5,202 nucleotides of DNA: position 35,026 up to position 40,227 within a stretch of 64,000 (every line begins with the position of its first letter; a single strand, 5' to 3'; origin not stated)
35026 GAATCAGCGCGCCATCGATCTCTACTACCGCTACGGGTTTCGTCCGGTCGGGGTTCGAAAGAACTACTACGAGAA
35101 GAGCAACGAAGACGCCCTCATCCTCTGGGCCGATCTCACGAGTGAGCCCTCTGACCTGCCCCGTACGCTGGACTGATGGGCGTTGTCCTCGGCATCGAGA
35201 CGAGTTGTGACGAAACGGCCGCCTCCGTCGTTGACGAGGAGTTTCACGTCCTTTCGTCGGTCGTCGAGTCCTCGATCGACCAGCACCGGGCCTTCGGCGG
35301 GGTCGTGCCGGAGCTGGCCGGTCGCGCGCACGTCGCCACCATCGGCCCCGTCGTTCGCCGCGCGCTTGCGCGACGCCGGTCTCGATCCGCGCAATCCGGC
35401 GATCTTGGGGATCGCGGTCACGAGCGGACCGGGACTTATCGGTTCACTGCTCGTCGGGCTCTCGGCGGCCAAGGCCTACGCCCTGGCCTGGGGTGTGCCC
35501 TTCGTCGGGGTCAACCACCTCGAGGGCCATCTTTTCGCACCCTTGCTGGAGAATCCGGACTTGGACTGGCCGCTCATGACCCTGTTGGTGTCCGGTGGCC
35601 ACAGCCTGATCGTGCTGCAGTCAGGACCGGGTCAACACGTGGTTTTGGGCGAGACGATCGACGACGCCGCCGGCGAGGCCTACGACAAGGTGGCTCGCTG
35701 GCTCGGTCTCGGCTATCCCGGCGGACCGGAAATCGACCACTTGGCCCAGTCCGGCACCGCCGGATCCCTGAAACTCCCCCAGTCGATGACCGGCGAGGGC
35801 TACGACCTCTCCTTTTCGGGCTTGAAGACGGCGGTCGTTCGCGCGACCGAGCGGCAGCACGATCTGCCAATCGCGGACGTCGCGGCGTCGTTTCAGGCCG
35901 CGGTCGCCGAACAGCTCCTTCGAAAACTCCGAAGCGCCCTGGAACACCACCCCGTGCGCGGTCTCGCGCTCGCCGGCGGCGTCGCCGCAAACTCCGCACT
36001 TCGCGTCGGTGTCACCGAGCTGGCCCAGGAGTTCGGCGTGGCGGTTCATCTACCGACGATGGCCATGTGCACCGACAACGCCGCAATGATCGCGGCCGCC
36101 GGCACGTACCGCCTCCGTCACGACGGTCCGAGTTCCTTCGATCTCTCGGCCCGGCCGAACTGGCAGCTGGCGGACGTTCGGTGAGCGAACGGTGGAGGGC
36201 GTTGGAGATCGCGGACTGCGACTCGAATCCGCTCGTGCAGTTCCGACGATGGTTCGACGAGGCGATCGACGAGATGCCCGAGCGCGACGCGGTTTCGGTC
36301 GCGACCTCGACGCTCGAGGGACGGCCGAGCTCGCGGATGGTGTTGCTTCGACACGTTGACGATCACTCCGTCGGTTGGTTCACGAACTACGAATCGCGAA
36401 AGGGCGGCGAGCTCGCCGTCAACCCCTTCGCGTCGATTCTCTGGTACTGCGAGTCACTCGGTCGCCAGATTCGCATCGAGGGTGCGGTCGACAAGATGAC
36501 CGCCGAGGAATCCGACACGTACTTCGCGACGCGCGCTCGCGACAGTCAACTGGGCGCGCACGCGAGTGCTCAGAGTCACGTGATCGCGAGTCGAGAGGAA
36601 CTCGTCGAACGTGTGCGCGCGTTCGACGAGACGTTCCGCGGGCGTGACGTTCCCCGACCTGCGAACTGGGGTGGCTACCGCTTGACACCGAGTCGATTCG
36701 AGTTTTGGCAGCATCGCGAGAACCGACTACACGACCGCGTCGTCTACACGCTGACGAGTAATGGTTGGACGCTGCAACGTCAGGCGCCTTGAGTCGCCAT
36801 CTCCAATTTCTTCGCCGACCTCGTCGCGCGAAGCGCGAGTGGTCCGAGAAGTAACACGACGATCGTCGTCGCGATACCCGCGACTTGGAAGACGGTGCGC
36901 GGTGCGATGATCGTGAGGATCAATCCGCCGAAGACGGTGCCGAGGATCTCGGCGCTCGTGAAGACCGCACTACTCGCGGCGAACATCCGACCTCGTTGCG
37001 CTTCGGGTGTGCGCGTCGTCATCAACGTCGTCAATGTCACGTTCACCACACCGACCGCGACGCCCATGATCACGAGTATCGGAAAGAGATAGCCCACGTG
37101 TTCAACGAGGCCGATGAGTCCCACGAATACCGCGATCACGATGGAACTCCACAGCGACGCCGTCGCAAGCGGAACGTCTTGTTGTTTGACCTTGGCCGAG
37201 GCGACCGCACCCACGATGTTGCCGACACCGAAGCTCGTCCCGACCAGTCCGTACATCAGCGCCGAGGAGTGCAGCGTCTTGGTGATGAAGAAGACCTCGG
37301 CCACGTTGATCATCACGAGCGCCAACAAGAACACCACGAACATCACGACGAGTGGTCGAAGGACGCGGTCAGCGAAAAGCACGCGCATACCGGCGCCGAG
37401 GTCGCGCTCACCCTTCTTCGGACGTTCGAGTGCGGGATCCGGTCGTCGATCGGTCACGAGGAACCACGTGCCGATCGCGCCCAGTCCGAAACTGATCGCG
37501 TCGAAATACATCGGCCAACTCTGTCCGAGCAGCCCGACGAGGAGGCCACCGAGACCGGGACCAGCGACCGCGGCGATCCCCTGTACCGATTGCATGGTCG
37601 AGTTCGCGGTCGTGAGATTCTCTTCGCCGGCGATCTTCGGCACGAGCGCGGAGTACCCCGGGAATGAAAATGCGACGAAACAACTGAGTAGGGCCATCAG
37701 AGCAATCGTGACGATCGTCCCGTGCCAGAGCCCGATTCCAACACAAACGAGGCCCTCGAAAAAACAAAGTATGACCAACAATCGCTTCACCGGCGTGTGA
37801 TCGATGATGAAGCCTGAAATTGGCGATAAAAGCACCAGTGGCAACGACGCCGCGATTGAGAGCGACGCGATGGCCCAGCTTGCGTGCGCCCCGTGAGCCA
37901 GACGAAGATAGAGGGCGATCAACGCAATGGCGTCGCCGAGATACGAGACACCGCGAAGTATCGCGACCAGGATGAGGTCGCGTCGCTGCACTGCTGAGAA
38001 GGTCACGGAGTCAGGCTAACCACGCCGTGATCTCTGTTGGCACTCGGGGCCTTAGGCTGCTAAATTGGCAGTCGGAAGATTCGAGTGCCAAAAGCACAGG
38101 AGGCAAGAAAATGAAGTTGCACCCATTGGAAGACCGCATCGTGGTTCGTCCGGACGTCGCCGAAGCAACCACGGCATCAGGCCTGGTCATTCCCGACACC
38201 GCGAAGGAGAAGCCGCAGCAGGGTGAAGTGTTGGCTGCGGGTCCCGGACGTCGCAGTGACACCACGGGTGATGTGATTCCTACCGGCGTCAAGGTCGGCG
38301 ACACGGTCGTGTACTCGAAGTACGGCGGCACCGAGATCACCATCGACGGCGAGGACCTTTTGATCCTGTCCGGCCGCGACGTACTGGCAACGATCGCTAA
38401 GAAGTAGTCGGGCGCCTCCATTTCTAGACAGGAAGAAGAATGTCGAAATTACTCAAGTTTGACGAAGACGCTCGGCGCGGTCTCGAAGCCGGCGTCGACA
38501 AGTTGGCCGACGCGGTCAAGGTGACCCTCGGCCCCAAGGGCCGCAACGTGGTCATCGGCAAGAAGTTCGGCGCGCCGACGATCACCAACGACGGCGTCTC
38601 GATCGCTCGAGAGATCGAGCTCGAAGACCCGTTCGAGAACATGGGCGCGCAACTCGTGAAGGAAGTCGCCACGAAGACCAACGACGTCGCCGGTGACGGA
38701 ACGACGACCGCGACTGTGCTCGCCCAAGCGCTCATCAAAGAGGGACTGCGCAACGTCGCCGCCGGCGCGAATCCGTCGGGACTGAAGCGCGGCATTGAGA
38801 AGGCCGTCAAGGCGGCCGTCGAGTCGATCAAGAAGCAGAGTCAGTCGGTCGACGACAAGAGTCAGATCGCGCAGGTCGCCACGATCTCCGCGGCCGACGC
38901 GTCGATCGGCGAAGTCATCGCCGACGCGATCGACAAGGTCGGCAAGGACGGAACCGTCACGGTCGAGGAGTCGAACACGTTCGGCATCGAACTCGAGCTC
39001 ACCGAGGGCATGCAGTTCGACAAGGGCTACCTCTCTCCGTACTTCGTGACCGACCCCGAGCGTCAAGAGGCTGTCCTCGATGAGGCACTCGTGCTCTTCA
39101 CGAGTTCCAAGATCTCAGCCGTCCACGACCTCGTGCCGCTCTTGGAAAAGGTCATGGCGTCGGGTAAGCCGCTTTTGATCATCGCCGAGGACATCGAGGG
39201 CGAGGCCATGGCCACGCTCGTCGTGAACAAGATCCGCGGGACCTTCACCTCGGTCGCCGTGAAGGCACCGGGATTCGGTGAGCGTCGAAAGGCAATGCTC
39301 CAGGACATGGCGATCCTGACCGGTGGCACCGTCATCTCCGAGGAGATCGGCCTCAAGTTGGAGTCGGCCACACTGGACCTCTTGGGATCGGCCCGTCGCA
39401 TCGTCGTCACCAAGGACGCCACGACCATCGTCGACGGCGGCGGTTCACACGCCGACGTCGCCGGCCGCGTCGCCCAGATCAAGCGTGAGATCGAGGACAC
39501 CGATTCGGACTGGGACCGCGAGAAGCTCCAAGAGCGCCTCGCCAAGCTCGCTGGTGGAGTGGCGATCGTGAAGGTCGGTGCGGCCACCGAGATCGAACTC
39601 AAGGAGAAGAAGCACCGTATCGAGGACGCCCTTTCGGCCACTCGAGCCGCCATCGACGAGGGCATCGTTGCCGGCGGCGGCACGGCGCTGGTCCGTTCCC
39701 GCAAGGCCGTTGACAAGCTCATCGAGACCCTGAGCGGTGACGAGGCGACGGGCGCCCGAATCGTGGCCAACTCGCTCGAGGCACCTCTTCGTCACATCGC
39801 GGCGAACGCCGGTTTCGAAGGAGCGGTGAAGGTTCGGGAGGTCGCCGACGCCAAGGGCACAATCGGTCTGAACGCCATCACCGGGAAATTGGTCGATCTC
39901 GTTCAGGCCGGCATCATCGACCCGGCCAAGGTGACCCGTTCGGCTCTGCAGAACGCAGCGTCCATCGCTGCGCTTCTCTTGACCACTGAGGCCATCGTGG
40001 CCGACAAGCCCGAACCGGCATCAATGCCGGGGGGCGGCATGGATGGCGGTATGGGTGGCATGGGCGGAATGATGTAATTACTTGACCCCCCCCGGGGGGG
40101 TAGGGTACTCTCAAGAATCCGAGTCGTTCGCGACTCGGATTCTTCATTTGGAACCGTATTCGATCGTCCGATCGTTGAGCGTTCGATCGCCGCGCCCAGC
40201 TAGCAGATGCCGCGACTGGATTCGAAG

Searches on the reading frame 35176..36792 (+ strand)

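Call 31: search_protein_families(library=pfam, proteins=[window:35176-36792:+], max_evalue=0.01)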
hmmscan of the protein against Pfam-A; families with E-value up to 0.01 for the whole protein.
window:35176-36792:+ (538 aa): 4 families
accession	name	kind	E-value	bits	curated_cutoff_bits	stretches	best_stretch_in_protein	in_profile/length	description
PF10590.14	PNP_phzG_C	-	7.3e-18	64.7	27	1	498-538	1-42/42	Pyridoxine 5'-phosphate oxidase C-terminal dimerisation region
PF01243.27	PNPOx_N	-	1.2e-17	64.9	28.1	1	361-480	2-113/120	Pyridoxamine 5'-phosphate oxidase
PF00814.31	TsaD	-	4.8e-08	33.5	24.8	1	24-66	1-43/264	tRNA N6-adenosine threonylcarbamoyltransferase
PF12766.13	Pyridox_oxase_2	-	5e-06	27.5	26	1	356-439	4-97/100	Pyridoxamine 5'-phosphate oxidase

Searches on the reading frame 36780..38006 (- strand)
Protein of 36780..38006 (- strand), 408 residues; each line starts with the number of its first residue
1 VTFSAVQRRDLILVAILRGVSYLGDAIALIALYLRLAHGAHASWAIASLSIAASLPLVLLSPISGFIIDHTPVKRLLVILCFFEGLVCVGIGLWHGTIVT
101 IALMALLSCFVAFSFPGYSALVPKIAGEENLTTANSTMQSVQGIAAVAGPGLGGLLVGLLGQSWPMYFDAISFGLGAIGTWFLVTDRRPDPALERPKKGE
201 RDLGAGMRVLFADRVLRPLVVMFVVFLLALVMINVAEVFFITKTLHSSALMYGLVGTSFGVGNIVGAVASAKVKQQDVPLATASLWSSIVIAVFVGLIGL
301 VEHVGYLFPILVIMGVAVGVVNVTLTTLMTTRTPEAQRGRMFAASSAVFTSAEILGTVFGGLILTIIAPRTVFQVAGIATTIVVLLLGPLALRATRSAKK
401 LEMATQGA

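Call 31: search_protein_families(library=pfam, proteins=[window:36780-38006:-], max_evalue=0.01)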
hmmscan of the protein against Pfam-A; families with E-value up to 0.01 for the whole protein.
window:36780-38006:- (408 aa): 2 families
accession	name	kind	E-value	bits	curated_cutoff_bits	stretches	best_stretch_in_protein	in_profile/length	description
PF07690.21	MFS_1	-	5.7e-35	121.3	33.4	2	15-269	2-257/347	Major Facilitator Superfamily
PF05977.19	MFS_3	-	6.2e-20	71.6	27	1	39-398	40-401/524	Transmembrane secretion effector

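Call 52: find_homologous_proteins(query=window:36780-38006:-, max_evalue=1e-20)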
Query window:36780-38006:- (408 aa): 240 proteins with E <= 1e-20 among 8000 candidates; the best 120 are listed.
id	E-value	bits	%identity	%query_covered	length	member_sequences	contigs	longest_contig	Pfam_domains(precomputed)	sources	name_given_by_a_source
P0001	7.1e-249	843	99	100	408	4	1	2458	PF05977.20,PF07690.22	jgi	jgi:MFS family permease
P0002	8.8e-228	774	89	100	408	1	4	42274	PF05977.20,PF07690.22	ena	-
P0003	2.3e-227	773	89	100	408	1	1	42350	PF05977.20,PF07690.22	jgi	-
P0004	2.8e-227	772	89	100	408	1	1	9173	PF05977.20,PF07690.22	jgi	jgi:MFS family permease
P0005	2.8e-219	746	85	100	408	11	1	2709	PF05977.20,PF07690.22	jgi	jgi:MFS family permease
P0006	5.3e-219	745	84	100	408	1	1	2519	PF05977.20,PF07690.22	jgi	jgi:MFS family permease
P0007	1.2e-218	744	85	100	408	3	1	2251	PF05977.20,PF07690.22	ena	-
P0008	1.6e-218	744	90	97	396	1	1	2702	PF05977.20,PF07690.22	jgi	jgi:MFS family permease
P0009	3.8e-218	742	85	100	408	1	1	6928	PF05977.20,PF07690.22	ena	-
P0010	5.0e-218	742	86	99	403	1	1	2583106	PF05977.20,PF07690.22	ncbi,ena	-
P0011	7.5e-218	741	87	99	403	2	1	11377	PF05977.20,PF07690.22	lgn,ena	-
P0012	2.9e-217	739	87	100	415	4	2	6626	PF05977.20,PF07690.22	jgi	-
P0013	3.8e-217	739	85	100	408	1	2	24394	PF05977.20,PF07690.22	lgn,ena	-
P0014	7.8e-217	738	85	100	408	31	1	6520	PF05977.20,PF07690.22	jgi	jgi:MFS family permease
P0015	1.0e-216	738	84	100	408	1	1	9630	PF05977.20,PF07690.22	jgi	jgi:MFS family permease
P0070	4.6e-179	614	71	100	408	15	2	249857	PF05977.20,PF07690.22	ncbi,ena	-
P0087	8.8e-145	501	59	98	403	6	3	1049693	PF05977.20,PF07690.22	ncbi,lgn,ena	-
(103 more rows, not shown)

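Call 53: find_encoding_contigs(protein=P0010, flank=10000, max_places=2)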
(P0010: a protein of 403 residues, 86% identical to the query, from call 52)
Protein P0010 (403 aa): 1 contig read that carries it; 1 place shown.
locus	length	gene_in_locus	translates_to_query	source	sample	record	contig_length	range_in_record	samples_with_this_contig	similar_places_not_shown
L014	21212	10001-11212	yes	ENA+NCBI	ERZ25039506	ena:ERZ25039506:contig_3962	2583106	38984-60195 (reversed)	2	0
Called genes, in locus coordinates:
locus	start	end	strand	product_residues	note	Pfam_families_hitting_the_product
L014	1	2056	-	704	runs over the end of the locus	-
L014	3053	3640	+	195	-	-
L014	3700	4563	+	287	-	-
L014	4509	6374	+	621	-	-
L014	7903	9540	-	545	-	PF00118:Cpn60_TCP1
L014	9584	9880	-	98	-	PF00166:Cpn10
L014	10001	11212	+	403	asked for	PF05977:MFS_3, PF07690:MFS_1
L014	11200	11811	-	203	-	PF12766:Pyridox_oxase_2 (weak), PF01243:PNPOx_N, PF10590:PNP_phzG_C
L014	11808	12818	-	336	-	PF00814:TsaD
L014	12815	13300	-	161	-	PF13527:Acetyltransf_9 (weak), PF00583:Acetyltransf_1, PF13673:Acetyltransf_10, PF13508:Acetyltransf_7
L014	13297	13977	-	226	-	PF00814:TsaD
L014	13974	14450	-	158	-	PF02367:TsaE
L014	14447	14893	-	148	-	PF03167:UDG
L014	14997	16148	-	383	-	PF01168:Ala_racemase_N, PF00842:Ala_racemase_C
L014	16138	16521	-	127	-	PF01648:ACPS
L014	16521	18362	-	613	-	PF13522:GATase_6, PF13537:GATase_7, PF01380:SIS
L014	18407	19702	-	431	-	PF02878:PGM_PMM_I, PF02879:PGM_PMM_II, PF02880:PGM_PMM_III, PF00408:PGM_PMM_IV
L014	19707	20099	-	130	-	PF00380:Ribosomal_S9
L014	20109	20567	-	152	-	PF00572:Ribosomal_L13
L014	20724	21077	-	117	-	PF12840:HTH_20, PF08279:HTH_11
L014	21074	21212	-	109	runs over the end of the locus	PF08327:AHSA1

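Call 54: find_encoding_contigs(protein=P0070, flank=10000, max_places=2)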
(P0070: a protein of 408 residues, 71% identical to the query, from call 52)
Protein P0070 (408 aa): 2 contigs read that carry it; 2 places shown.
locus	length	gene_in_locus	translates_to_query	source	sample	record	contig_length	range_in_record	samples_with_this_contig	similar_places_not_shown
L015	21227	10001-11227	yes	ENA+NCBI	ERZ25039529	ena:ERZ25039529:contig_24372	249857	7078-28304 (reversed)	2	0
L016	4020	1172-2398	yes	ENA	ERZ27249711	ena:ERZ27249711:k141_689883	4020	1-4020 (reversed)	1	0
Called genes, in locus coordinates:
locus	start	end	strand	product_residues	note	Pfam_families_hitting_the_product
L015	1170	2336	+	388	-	-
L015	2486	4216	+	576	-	PF00353:HemolysinCabind (faint), PF16640:Big_3_5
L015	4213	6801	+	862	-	-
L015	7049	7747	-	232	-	PF00106:adh_short, PF13561:adh_short_C2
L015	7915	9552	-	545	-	PF00118:Cpn60_TCP1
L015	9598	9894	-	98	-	PF00166:Cpn10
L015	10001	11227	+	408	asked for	PF05977:MFS_3, PF07690:MFS_1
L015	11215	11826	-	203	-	PF12766:Pyridox_oxase_2 (weak), PF01243:PNPOx_N, PF10590:PNP_phzG_C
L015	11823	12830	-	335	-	PF00814:TsaD, PF22521:HypF_C_2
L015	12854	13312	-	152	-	PF00583:Acetyltransf_1, PF13673:Acetyltransf_10, PF13508:Acetyltransf_7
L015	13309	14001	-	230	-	PF00814:TsaD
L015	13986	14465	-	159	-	PF02367:TsaE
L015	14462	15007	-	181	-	PF03167:UDG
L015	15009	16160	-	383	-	PF01168:Ala_racemase_N, PF00842:Ala_racemase_C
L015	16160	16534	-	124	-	PF01648:ACPS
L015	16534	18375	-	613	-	PF13522:GATase_6, PF13537:GATase_7, PF01380:SIS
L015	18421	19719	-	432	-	PF02878:PGM_PMM_I, PF02879:PGM_PMM_II, PF02880:PGM_PMM_III, PF00408:PGM_PMM_IV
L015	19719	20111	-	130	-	PF00380:Ribosomal_S9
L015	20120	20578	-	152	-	PF00572:Ribosomal_L13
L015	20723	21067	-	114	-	PF12840:HTH_20 (weak)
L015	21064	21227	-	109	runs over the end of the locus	PF08327:AHSA1 (weak)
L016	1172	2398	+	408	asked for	PF05977:MFS_3, PF07690:MFS_1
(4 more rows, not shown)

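Call 55: find_encoding_contigs(protein=P0087, flank=10000, max_places=2)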
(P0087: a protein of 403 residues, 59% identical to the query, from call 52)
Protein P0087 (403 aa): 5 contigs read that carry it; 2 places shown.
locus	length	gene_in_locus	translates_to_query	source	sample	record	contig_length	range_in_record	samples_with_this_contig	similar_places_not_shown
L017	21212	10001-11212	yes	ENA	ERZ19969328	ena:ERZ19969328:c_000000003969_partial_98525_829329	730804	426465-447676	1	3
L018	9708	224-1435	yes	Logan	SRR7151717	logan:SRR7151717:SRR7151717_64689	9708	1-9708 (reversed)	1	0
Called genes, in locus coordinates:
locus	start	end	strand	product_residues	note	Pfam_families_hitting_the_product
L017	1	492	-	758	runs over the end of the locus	PF00580:UvrD-helicase, PF13245:AAA_19, PF13361:UvrD_C, PF13538:UvrD_C_2 (weak), PF21196:PcrA_UvrD_tudor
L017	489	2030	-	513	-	PF00117:GATase, PF07722:Peptidase_C26 (weak), PF02540:NAD_synthase (faint), PF03054:tRNA_Me_trans (faint), PF00958:GMP_synt_C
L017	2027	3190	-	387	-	PF00478:IMPDH, PF03060:NMO (faint), PF01070:FMN_dh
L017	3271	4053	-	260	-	PF00293:NUDIX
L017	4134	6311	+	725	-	PF03176:MMPL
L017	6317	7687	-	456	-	PF14417:MEDS, PF00196:GerE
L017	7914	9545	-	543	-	PF00118:Cpn60_TCP1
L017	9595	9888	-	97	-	PF00166:Cpn10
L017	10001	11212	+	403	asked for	PF07690:MFS_1, PF05977:MFS_3, PF07690:MFS_1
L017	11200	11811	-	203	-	PF12766:Pyridox_oxase_2 (weak), PF01243:PNPOx_N, PF10590:PNP_phzG_C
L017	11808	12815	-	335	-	PF00814:TsaD, PF22521:HypF_C_2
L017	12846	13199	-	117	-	PF00583:Acetyltransf_1, PF13673:Acetyltransf_10, PF13527:Acetyltransf_9 (faint), PF13508:Acetyltransf_7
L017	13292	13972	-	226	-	PF00814:TsaD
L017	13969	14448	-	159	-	PF02367:TsaE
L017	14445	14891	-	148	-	PF03167:UDG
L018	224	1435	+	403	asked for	PF07690:MFS_1, PF05977:MFS_3, PF07690:MFS_1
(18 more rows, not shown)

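Call 83: search_protein_families(library=ncbifam, proteins=[L015:1170-2336:+, L015:2486-4216:+, L015:4213-6801:+, L014:3053-3640:+, L014:3700-4563:+], max_evalue=0.01)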
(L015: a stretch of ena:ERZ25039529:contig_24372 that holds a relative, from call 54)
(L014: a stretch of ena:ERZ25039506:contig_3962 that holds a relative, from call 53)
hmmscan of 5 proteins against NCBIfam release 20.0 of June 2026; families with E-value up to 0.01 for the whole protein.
L015:1170-2336:+ (388 aa): 0 families

L015:2486-4216:+ (576 aa): 3 families
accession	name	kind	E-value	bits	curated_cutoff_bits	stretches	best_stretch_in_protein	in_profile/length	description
NF033943.0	RTX_toxin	subfamily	3.2e-07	28.9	1000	1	381-469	708-797/930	RTX family hemolysin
NF046115.1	Ca_rpt_SMc04171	equivalog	1.9e-06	27.3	625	1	443-536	251-343/574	SMc04171 family calcium-binding repeat protein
NF033203.1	entero_EhxA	exception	3.6e-05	22.1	2000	1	389-495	722-827/997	enterohemolysin EhxA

L015:4213-6801:+ (862 aa): 0 families

L014:3053-3640:+ (195 aa): 4 families
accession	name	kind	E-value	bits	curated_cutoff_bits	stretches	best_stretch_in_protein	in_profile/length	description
NF033943.0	RTX_toxin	subfamily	1.8e-14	52.9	1000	2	18-83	687-752/930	RTX family hemolysin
NF046115.1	Ca_rpt_SMc04171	equivalog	3.7e-10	39.6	625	2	23-91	419-487/574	SMc04171 family calcium-binding repeat protein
NF033203.1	entero_EhxA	exception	6.7e-10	37.8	2000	2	17-83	719-785/997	enterohemolysin EhxA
NF050046.1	PueAB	exception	0.0034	15.8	670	0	14-73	483-542/616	polyurethane esterase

L014:3700-4563:+ (287 aa): 0 families

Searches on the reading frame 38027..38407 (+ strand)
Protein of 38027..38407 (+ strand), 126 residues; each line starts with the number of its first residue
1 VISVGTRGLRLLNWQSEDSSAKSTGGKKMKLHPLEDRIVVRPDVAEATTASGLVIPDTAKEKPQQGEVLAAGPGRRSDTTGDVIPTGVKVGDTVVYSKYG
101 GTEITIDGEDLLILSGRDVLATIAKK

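Call 31: search_protein_families(library=pfam, proteins=[window:38027-38407:+], max_evalue=0.01)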
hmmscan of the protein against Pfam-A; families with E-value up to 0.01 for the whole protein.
window:38027-38407:+ (126 aa): 1 family
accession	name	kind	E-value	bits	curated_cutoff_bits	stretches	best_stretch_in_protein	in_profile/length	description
PF00166.26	Cpn10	-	7.6e-30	103.2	21.1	1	30-123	1-93/93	Chaperonin 10 Kd subunit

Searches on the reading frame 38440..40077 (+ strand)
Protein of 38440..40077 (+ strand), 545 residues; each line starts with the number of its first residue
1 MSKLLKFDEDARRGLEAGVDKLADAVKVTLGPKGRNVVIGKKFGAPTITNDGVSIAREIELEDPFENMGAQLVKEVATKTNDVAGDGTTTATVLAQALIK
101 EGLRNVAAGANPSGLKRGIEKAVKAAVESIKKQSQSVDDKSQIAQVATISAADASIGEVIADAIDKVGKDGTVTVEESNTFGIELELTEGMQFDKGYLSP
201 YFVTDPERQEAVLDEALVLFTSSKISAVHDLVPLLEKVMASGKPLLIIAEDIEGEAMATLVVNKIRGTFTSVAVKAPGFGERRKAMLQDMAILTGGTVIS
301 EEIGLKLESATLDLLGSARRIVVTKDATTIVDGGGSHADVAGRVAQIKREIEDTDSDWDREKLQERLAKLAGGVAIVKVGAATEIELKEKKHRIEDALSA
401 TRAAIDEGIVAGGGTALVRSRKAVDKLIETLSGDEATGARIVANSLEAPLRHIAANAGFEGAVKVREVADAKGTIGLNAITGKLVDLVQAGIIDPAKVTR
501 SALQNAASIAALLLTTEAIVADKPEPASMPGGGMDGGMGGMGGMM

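Call 12: find_encoding_contigs(protein=window:38440-40077:+, flank=10000, max_places=10)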
Protein window:38440-40077:+ (545 aa): no gene with exactly this product is on record in the collection.

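Call 31: search_protein_families(library=pfam, proteins=[window:38440-40077:+], max_evalue=0.01)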
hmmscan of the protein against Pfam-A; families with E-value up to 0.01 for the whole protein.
window:38440-40077:+ (545 aa): 1 family
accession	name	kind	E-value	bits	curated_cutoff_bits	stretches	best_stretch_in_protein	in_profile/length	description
PF00118.29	Cpn60_TCP1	-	1.6e-76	258.4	34.3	1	22-524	1-490/490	TCP-1/cpn60 chaperonin family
